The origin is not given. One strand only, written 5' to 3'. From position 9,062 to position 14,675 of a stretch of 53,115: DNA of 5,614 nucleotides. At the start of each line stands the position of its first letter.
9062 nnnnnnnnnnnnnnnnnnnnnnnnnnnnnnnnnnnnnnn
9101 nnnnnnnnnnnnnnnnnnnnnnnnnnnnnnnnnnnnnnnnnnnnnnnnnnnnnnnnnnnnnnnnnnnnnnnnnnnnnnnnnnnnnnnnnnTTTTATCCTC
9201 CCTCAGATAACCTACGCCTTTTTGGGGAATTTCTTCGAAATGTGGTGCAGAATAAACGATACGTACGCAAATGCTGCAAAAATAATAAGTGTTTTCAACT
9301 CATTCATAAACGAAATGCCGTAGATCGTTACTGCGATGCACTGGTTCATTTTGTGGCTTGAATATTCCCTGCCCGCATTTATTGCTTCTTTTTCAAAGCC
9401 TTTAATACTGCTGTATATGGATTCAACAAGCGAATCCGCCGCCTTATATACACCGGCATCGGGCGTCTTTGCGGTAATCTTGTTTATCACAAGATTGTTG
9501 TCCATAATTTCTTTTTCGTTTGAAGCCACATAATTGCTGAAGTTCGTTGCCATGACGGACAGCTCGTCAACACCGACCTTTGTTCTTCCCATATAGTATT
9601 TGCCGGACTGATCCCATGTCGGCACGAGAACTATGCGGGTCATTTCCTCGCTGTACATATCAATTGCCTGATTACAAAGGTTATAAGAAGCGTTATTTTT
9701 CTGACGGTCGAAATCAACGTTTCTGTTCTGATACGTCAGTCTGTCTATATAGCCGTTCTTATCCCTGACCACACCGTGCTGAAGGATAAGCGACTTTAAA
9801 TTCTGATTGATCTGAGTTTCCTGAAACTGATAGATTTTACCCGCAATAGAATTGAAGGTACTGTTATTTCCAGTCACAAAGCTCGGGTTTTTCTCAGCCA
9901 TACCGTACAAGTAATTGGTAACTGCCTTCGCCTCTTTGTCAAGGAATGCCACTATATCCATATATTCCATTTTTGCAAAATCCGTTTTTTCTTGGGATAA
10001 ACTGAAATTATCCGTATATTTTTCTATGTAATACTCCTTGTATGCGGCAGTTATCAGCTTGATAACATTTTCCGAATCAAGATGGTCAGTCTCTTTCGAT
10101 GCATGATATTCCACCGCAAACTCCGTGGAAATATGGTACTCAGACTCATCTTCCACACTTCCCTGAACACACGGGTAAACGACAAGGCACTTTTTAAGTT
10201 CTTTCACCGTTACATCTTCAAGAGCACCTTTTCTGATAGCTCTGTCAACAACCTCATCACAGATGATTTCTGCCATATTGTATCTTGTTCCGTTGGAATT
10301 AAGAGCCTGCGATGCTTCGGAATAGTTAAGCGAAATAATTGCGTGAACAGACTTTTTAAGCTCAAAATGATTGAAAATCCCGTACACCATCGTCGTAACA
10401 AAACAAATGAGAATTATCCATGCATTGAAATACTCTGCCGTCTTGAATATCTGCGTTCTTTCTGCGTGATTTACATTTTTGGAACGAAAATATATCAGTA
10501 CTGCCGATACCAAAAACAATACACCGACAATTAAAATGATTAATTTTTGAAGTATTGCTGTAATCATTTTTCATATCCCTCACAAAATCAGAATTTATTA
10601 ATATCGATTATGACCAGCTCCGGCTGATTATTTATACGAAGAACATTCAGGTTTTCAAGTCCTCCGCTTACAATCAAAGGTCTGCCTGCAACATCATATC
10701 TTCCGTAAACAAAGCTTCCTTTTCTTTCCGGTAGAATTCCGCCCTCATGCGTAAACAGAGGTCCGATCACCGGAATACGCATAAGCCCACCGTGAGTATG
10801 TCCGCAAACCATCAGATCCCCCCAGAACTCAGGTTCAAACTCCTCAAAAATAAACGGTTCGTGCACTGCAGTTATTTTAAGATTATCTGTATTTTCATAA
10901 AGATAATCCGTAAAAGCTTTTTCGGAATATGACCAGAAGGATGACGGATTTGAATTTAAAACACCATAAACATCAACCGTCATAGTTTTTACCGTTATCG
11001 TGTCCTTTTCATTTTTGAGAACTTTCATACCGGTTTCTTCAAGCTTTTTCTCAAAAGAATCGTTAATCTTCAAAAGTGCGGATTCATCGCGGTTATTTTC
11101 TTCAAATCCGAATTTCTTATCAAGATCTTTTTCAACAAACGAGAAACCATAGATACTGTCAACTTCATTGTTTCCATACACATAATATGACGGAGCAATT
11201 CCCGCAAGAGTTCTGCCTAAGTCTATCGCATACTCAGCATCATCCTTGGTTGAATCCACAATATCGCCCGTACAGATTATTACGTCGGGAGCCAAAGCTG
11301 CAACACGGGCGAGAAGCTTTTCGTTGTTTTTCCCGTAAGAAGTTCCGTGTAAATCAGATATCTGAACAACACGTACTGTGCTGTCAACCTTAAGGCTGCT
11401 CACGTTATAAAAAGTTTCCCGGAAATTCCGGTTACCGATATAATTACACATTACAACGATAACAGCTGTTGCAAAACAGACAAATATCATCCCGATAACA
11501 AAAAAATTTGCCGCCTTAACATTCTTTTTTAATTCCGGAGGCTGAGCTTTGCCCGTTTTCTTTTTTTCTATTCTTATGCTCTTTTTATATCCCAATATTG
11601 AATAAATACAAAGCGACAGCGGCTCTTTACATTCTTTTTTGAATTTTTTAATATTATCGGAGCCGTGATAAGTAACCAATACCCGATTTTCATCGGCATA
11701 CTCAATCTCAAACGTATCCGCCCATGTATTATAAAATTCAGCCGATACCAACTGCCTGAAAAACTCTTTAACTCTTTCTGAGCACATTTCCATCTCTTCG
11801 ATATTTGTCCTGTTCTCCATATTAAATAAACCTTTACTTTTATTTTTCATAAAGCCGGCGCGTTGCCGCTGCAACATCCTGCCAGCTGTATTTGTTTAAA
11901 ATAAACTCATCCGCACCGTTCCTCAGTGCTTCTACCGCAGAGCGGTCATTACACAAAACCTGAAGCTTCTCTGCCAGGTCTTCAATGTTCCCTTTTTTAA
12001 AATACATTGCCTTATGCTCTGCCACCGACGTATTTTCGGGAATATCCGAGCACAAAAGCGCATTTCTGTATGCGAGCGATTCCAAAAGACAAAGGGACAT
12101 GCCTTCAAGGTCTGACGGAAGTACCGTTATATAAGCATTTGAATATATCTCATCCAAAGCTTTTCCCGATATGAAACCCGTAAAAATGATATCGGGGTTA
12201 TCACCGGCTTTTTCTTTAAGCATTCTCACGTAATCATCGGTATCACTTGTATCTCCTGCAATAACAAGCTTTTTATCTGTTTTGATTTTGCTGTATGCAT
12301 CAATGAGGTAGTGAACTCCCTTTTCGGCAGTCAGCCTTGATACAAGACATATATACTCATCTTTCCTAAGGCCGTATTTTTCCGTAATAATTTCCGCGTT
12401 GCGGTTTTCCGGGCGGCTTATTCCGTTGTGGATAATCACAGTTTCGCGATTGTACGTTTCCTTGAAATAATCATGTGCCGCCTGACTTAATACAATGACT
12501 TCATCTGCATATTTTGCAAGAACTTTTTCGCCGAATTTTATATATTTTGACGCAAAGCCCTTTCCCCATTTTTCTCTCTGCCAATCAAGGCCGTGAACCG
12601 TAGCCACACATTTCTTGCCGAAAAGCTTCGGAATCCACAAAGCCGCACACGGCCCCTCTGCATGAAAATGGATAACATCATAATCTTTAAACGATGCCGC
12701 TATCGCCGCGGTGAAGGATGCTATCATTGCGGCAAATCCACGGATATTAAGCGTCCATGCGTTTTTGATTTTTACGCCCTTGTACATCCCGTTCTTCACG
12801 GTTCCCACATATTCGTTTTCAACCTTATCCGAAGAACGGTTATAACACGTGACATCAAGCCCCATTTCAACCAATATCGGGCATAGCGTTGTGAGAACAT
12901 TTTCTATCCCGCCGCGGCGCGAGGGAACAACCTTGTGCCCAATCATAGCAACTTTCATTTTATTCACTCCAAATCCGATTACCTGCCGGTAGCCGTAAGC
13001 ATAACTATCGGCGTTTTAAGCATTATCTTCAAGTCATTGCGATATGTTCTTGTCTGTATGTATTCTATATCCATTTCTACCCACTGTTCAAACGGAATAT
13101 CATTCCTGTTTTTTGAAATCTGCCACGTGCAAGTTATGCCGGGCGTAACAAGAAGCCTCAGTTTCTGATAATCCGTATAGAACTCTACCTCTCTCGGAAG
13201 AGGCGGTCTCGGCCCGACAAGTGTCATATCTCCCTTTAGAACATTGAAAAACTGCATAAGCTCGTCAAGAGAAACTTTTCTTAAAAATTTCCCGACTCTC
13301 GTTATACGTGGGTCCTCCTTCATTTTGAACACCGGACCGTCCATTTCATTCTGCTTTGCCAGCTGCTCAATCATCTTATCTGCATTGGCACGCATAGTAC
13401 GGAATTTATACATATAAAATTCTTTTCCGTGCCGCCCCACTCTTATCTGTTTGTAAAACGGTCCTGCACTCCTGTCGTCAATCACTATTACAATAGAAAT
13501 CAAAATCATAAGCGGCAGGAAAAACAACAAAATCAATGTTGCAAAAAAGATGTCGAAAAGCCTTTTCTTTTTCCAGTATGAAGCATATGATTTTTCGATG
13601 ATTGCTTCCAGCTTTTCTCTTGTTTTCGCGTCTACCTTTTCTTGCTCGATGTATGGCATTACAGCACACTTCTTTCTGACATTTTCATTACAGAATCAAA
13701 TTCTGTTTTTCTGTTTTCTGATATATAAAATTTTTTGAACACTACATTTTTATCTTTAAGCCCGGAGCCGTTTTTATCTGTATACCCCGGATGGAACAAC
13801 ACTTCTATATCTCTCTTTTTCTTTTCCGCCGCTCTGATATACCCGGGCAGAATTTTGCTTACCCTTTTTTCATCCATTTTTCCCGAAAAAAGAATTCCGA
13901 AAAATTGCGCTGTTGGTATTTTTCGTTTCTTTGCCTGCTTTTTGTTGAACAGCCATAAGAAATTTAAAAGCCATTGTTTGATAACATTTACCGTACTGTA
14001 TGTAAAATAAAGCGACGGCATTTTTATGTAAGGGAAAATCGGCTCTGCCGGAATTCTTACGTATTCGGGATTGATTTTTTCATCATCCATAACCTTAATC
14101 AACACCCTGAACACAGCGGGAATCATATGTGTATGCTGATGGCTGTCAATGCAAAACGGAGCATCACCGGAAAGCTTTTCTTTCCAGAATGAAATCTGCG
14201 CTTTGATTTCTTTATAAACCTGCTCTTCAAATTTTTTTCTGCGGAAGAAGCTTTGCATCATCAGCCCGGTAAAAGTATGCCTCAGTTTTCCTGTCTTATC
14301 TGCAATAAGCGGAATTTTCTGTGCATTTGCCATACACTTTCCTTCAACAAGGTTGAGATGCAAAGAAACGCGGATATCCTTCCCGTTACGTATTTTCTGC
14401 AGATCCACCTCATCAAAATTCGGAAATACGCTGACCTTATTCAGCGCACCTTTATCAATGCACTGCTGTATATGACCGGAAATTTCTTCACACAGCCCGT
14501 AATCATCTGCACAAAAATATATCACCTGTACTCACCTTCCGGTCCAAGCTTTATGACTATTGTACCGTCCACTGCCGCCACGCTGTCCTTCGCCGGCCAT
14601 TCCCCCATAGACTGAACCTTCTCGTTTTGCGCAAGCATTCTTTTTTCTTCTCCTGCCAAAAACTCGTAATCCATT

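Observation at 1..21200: Self-contained c-di-GMP circuit (writer, candidate reader, eraser) co-transcribed with a Wzx/Wzy glycan pathway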

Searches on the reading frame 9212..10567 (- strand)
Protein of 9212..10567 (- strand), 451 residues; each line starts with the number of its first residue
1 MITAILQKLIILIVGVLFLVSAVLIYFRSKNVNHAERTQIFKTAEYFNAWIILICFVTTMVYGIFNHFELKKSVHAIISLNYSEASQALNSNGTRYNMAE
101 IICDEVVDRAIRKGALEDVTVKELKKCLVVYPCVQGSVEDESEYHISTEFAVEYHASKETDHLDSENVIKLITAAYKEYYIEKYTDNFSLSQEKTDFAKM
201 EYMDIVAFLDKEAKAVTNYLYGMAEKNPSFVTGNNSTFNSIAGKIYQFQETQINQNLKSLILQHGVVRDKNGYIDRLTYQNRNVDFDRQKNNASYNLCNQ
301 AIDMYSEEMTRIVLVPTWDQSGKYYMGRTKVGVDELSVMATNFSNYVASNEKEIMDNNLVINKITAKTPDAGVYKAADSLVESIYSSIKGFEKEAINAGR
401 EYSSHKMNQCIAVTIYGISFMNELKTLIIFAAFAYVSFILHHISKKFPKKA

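Call 4: search_protein_families(library=pfam, proteins=[window:9212-10567:-], max_evalue=0.01)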
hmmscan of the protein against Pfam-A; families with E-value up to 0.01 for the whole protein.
window:9212-10567:- (451 aa): 0 families

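Call 44: search_protein_families(library=ncbifam, proteins=[window:9212-10567:-], max_evalue=0.01)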
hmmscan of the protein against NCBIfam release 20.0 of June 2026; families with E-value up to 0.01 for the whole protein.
window:9212-10567:- (451 aa): 0 families

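Call 45: search_protein_families(library=pfam, proteins=[window:9212-10567:-], max_evalue=10)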
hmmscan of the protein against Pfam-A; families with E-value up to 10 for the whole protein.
window:9212-10567:- (451 aa): 3 families
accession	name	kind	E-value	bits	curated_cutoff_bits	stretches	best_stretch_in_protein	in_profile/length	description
PF08395.17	7tm_7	-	0.057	13.2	26.6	1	10-93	35-118/370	7tm Chemosensory receptor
PF14018.11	DUF4234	-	0.23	12.1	25.3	1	22-75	19-69/70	Domain of unknown function (DUF4234)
PF04923.17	Ninjurin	-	1.3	9.4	26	1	8-61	45-95/102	Ninjurin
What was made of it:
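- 9212..10567 (-): c10: PCP-like membrane protein without GGDEF. It is a distant paralog of the c11 outer domain. No Pfam hit (calls 4, 45).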

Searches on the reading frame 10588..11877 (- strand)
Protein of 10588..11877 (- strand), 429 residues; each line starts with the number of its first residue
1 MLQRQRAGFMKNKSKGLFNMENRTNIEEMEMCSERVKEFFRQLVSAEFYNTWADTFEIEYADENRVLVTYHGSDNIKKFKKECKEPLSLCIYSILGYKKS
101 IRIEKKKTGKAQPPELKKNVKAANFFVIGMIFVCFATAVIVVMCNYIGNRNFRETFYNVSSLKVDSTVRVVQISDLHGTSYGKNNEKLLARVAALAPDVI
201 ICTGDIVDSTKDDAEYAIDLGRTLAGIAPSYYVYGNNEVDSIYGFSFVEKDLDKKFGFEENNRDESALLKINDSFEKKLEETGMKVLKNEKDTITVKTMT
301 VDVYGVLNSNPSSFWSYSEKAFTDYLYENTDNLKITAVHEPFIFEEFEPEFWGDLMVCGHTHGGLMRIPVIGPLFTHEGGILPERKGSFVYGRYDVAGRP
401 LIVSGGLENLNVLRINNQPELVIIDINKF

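Call 4: search_protein_families(library=pfam, proteins=[window:10588-11877:-], max_evalue=0.01)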
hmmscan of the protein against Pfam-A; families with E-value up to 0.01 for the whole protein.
window:10588-11877:- (429 aa): 2 families
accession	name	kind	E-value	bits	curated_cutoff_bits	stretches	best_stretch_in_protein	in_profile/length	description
PF00149.33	Metallophos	-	3e-12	47.8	21.5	1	169-363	2-190/191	Calcineurin-like phosphoesterase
PF12850.12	Metallophos_2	-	8.4e-07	29.6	27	1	169-276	2-60/154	Calcineurin-like phosphoesterase superfamily domain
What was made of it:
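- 10588..11877 (-): c09: metallophosphoesterase (YaeI/LpxG-like) anchored by a single TM. The catalytic domain is predicted to lie outside the cell. It is the first gene of the conserved core. Pfam Metallophos, call 4.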

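Call 44: search_protein_families(library=ncbifam, proteins=[window:10588-11877:-], max_evalue=0.01)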
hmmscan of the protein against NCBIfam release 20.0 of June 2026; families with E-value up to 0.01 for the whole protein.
window:10588-11877:- (429 aa): 2 families
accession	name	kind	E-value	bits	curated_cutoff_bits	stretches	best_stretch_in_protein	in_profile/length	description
NF008460.0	PRK11340.1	equivalog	7.1e-20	71.6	188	1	166-426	48-270/271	phosphodiesterase YaeI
NF033458.1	lipid_A_LpxG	equivalog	3.4e-15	56.2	350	2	267-427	166-319/321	UDP-2,3-diacylglucosamine diphosphatase LpxG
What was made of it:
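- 10588..11877 (-): NCBIfam YaeI and LpxG, call 44.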

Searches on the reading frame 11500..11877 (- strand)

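Call 45: search_protein_families(library=pfam, proteins=[window:11500-11877:-], max_evalue=10)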
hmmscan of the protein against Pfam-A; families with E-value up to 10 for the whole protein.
window:11500-11877:- (126 aa): 2 families
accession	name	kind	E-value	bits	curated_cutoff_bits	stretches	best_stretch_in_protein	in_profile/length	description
PF18983.5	DUF5717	-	0.0055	16.4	25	1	21-75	139-193/306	Family of unknown function (DUF5717)C-terminal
PF11126.13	Phage_DsbA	-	0.11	13.2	25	1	54-82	27-54/67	Transcriptional regulator DsbA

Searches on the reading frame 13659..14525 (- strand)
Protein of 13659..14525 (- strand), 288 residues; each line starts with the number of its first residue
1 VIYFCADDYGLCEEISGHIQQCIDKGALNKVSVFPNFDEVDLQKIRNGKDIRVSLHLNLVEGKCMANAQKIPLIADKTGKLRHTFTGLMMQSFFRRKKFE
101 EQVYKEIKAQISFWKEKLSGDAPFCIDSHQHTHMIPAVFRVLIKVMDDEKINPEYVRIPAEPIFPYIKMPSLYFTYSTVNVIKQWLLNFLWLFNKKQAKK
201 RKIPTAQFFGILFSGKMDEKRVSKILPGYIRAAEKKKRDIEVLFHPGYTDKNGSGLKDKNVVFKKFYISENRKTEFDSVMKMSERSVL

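Call 4: search_protein_families(library=pfam, proteins=[window:13659-14525:-], max_evalue=0.01)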
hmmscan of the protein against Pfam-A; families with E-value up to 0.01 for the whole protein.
window:13659-14525:- (288 aa): 1 family
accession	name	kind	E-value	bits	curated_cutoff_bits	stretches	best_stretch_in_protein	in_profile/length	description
PF04794.17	YdjC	-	9.5e-39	134.3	29.7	1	2-280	2-256/266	YdjC-like protein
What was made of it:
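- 13659..14525 (-): c06: YdjC-like carbohydrate deacetylase. Pfam YdjC E = 9.5e-39, call 4.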
